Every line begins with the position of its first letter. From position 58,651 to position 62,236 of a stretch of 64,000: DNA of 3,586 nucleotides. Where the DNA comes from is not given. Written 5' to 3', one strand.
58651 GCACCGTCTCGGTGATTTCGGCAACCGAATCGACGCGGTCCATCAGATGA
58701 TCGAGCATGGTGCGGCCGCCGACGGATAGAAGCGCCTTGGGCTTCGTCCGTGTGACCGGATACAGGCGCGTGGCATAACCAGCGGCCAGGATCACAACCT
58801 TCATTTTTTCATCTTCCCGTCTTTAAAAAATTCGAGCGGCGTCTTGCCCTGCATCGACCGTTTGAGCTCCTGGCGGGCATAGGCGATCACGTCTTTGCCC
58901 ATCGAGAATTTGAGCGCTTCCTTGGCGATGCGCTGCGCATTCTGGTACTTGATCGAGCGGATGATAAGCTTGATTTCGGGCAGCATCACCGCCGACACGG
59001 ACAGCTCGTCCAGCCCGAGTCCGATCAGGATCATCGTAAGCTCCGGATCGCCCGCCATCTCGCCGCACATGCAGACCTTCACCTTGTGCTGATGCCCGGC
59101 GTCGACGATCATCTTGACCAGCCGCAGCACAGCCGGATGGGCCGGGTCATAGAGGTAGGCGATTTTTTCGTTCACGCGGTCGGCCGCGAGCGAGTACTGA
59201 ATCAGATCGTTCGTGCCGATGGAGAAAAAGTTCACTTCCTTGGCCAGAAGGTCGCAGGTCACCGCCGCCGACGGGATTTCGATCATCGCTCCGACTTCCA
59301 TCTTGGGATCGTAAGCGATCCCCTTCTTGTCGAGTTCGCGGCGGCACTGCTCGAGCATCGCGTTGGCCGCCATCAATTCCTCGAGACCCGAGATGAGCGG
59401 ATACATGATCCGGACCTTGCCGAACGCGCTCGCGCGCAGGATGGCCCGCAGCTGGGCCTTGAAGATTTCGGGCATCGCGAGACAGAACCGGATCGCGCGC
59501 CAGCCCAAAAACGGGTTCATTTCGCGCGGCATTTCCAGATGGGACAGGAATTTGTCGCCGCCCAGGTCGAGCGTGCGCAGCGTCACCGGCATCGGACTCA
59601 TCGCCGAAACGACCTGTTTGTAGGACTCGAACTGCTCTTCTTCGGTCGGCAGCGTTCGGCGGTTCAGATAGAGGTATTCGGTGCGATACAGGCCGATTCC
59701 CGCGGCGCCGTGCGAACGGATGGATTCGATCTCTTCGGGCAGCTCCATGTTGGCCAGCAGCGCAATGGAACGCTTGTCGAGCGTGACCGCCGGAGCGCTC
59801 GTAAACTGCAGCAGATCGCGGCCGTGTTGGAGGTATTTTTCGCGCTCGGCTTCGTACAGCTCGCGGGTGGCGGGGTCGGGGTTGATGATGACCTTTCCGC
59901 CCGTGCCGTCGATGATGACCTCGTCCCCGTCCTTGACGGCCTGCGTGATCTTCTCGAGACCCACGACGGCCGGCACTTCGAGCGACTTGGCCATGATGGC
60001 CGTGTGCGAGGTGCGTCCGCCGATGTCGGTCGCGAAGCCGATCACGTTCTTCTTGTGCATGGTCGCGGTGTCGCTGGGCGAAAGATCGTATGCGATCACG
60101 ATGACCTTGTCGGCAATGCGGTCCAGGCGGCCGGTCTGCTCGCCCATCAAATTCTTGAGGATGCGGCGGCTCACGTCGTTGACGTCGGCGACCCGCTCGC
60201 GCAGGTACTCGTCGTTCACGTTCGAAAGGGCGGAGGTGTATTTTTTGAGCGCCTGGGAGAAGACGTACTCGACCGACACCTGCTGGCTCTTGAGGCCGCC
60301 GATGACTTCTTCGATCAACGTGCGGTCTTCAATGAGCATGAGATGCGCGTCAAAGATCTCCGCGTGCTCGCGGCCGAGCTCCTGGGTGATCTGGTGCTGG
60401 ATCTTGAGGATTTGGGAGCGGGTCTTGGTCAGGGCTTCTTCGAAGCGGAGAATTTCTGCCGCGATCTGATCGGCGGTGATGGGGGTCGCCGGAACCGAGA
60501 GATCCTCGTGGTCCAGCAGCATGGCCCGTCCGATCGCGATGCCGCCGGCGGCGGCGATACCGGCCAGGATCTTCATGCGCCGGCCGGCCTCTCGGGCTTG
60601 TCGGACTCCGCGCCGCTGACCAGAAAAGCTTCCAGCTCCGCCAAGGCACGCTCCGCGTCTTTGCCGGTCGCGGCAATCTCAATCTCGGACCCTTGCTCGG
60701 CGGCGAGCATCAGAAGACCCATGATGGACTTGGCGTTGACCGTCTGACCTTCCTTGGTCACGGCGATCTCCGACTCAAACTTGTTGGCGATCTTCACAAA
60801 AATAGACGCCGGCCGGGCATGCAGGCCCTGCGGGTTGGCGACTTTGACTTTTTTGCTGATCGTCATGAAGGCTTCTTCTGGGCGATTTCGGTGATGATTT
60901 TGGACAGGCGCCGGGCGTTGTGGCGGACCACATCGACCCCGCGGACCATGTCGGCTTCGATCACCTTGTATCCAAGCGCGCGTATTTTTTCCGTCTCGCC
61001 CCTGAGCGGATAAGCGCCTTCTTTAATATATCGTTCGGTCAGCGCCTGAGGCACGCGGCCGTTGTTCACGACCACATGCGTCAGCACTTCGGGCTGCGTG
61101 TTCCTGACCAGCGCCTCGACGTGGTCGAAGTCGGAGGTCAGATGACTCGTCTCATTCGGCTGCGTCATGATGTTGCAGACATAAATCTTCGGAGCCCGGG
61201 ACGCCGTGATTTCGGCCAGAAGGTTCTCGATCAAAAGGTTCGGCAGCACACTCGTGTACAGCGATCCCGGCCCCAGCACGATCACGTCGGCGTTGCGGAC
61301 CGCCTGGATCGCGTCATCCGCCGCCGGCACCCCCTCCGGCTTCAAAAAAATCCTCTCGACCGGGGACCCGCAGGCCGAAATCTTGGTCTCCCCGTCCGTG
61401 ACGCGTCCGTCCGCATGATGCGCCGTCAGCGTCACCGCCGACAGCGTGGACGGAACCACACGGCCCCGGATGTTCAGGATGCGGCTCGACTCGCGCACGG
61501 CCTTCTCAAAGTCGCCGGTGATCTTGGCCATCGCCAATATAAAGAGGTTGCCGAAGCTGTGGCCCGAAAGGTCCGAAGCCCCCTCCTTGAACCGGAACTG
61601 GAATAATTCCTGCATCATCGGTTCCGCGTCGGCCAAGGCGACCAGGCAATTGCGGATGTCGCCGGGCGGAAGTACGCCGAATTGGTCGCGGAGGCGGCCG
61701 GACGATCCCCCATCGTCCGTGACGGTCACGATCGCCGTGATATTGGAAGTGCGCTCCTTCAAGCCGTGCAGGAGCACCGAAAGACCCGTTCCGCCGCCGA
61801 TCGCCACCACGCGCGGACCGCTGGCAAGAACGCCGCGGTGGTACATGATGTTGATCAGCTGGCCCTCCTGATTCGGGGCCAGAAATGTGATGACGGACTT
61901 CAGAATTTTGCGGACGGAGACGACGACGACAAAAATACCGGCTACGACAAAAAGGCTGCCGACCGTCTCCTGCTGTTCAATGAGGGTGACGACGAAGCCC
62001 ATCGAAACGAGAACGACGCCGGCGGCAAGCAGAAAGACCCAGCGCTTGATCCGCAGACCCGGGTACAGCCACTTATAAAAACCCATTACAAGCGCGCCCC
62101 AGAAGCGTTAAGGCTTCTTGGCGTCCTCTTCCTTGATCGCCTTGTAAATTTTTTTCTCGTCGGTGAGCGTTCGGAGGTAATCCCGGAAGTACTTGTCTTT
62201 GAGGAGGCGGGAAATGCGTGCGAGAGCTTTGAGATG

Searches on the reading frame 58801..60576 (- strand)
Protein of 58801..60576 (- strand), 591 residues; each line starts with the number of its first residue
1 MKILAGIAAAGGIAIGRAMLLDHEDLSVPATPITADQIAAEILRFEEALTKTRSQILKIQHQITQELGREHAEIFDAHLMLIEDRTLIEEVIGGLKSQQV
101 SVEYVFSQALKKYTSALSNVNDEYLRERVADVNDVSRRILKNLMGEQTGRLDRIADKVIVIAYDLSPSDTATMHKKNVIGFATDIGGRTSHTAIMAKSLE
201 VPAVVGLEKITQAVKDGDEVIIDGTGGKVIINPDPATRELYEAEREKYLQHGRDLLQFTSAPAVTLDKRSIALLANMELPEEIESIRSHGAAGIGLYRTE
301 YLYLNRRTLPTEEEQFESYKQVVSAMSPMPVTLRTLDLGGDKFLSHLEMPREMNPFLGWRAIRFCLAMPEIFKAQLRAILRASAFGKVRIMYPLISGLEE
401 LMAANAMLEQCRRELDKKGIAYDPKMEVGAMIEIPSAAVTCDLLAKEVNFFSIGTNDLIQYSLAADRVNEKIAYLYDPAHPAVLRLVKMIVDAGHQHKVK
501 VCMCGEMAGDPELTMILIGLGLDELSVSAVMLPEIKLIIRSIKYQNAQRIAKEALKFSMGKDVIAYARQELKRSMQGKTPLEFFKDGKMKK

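Call 51: search_protein_families(library=pfam, max_evalue=0.00001, proteins=[window:58801-60576:-])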
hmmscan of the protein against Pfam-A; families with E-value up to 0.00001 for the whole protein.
window:58801-60576:- (591 aa): 3 families
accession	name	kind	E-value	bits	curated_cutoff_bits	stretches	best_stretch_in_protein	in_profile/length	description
PF02896.24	PEP-utilizers_C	-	3.7e-117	391.1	22.8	1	257-543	6-292/293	PEP-utilising enzyme, PEP-binding domain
PF05524.18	PEP-utilisers_N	-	2.6e-30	105.5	24.4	1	6-128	2-121/121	PEP-utilising enzyme, N-terminal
PF00391.29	PEP-utilizers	-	2.4e-23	82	23.1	1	156-227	3-72/72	PEP-utilising enzyme, mobile domain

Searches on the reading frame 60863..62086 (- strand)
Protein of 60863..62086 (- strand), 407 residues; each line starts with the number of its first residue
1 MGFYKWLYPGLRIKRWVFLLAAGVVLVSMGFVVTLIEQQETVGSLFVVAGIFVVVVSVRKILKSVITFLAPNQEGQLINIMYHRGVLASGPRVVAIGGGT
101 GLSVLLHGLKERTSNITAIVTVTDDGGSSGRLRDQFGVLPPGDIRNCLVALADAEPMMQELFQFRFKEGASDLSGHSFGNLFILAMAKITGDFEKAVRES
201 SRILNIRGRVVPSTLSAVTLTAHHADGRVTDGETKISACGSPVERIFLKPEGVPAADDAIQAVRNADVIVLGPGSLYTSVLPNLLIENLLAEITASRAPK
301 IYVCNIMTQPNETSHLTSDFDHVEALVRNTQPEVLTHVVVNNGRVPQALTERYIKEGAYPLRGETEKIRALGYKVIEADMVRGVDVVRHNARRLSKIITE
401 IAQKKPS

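Call 51: search_protein_families(library=pfam, max_evalue=0.00001, proteins=[window:60863-62086:-])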
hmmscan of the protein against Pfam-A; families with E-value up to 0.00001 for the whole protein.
window:60863-62086:- (407 aa): 1 family
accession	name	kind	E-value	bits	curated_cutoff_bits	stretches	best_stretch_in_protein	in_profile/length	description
PF01933.23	CofD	-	6.4e-107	357.5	30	1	93-380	1-289/290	2-phospho-L-lactate transferase CofD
